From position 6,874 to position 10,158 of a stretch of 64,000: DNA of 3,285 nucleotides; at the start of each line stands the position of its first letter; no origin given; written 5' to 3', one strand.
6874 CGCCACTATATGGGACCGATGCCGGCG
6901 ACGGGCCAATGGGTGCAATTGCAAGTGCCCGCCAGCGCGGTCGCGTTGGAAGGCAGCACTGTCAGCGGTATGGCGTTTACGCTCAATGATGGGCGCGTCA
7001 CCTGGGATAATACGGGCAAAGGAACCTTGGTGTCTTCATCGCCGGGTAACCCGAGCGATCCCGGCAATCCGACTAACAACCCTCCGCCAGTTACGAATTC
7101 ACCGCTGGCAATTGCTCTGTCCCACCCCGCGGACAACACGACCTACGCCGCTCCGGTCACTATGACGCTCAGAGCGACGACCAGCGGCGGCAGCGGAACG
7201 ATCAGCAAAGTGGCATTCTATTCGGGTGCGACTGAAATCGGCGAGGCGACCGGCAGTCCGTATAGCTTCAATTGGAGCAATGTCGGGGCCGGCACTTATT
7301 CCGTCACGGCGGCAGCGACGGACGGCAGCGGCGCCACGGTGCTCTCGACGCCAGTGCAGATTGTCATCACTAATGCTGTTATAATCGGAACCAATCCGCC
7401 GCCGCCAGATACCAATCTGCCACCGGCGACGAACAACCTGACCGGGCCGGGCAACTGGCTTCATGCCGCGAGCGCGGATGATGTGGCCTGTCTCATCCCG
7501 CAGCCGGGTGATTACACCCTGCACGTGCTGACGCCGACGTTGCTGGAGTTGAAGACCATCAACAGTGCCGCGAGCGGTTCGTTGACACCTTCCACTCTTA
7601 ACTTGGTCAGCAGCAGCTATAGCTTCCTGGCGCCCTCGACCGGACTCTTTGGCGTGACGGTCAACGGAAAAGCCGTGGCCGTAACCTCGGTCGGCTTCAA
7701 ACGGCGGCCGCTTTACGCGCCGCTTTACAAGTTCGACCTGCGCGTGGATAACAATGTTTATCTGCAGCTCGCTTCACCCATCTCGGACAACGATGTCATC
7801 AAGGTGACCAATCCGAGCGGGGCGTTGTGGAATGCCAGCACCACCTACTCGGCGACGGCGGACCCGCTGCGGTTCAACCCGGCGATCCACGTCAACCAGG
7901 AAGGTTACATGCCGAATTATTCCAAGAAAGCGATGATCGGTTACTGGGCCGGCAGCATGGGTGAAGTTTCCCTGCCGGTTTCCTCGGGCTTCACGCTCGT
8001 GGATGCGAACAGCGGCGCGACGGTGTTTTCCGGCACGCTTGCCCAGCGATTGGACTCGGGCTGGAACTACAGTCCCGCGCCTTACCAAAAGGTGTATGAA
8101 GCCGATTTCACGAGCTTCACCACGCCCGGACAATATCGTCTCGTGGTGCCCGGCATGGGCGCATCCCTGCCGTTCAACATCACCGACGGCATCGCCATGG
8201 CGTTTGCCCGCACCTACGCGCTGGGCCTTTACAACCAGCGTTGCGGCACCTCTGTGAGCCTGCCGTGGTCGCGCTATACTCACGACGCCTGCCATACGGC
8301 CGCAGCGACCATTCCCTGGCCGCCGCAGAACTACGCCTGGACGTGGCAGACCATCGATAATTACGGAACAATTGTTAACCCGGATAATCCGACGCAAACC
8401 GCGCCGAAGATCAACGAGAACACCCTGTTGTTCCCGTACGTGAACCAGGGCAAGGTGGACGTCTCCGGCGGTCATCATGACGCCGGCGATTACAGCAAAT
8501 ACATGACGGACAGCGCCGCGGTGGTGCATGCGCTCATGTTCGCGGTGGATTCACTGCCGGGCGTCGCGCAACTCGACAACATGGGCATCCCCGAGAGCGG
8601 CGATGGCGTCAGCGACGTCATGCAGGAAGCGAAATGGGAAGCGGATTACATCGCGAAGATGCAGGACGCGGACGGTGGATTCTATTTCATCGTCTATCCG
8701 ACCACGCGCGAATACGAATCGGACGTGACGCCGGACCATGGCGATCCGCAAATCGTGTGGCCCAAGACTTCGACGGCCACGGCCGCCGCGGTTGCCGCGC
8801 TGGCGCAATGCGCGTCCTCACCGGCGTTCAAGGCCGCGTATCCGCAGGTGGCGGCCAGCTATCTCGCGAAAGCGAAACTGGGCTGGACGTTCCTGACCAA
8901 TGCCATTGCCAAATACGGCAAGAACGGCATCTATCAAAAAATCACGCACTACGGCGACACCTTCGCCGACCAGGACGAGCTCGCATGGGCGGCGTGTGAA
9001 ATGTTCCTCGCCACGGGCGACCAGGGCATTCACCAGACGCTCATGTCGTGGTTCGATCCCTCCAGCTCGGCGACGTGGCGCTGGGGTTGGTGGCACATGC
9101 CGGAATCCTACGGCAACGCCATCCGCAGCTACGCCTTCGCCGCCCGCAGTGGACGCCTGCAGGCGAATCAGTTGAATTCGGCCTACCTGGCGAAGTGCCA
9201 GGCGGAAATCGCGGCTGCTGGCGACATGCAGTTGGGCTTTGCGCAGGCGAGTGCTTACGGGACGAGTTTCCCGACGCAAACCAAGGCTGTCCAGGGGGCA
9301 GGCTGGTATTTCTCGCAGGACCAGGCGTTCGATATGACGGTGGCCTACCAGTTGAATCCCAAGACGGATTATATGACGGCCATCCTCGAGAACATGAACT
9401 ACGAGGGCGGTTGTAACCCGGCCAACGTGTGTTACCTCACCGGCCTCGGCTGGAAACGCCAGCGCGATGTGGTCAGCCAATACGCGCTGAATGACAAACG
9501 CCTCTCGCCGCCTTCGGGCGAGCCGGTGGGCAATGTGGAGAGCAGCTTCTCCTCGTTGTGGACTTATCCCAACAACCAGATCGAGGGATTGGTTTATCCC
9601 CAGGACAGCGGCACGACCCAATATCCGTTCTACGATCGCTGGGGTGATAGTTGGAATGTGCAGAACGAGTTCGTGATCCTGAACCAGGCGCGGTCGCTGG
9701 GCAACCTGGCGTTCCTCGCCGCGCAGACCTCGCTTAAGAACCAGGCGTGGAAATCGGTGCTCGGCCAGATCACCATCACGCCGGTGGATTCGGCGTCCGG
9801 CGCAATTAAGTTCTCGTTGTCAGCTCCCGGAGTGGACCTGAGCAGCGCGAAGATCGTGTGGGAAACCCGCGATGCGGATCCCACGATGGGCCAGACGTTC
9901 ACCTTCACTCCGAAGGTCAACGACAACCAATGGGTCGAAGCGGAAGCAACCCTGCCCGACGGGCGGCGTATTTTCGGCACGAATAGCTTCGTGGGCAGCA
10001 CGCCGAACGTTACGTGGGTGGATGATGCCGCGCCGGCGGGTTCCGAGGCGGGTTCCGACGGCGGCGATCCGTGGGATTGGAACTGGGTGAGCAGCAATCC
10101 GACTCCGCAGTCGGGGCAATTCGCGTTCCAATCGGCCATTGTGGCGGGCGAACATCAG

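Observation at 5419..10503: Unassigned ~160-aa domain present four times (3 tandem + 1 C-terminal) in a 2,348-aa secreted GH9-like protein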

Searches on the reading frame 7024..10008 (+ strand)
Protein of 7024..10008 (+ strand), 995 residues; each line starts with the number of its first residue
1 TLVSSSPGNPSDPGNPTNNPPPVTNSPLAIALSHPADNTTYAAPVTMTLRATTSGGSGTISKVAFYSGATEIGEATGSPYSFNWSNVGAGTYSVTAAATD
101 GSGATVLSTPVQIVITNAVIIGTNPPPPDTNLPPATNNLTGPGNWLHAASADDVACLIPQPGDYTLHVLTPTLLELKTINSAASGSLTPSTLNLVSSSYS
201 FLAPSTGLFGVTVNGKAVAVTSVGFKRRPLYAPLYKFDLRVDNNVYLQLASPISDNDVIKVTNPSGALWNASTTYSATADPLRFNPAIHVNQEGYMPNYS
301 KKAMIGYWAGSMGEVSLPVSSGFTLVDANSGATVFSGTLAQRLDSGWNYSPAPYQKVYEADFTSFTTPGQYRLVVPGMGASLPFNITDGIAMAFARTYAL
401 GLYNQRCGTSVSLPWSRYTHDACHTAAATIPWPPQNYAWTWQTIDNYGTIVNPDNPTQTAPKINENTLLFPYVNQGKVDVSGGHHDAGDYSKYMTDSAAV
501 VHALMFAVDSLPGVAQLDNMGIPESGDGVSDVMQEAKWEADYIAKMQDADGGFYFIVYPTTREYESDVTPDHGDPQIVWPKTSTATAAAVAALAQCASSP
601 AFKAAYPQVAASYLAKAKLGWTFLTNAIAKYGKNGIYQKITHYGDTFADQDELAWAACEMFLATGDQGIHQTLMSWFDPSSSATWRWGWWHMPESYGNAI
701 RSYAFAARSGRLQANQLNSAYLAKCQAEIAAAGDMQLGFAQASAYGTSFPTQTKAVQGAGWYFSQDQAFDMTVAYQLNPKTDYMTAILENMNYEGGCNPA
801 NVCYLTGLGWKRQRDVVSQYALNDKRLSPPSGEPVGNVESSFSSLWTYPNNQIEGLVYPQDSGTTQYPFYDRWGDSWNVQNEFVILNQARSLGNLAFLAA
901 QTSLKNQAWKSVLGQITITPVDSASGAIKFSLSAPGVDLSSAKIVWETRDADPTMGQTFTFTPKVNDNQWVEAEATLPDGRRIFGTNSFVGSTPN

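Call 44: search_solved_structures(query=window:7024-10008:+, max_evalue=0.001)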
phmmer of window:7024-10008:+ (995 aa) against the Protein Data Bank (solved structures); distinct sequences matched with E-value up to 0.001: 14.
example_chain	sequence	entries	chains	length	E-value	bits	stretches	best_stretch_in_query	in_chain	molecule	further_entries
4cj0_A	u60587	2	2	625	3.6e-38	134.3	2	472-810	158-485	ENDOGLUCANASE D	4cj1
1clc_A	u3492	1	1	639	3.7e-38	134.2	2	472-810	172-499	ENDOGLUCANASE CELD; EC: 3.2.1.4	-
3x17_B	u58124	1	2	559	1.6e-29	105.6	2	477-814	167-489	Endoglucanase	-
6dht_A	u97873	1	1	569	4.6e-27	97.5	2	479-839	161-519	Xyloglucan-specific endo-beta-1,4-glucanase BoGH9A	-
5u2o_A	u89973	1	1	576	1.6e-19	72.5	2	471-812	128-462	J30 CCH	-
5u0h_A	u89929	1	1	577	1.3e-15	59.6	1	471-812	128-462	J30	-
1ut9_A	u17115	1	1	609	2e-15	58.9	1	459-839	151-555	CELLULOSE 1,4-BETA-CELLOBIOSIDASE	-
1rq5_A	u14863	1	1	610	2.6e-15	58.6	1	459-840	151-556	Cellobiohydrolase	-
3ez8_A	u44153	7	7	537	1.2e-14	56.4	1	480-829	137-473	Cellulase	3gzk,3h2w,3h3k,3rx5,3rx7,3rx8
5e2j_A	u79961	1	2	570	3.7e-14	54.8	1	480-813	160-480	Endoglucanase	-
9kvu_A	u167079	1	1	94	9.5e-12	46.8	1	29-115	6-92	bacterial immunoglobulin domain B1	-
9x9r_A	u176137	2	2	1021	4.4e-10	41.3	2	23-118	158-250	Chitodextrinase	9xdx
3pdd_A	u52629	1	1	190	1.4e-08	36.3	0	34-120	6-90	Glycoside hydrolase, family 9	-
3pdg_A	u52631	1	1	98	0.00026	22.2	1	34-120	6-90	Fibronectin(III)-like module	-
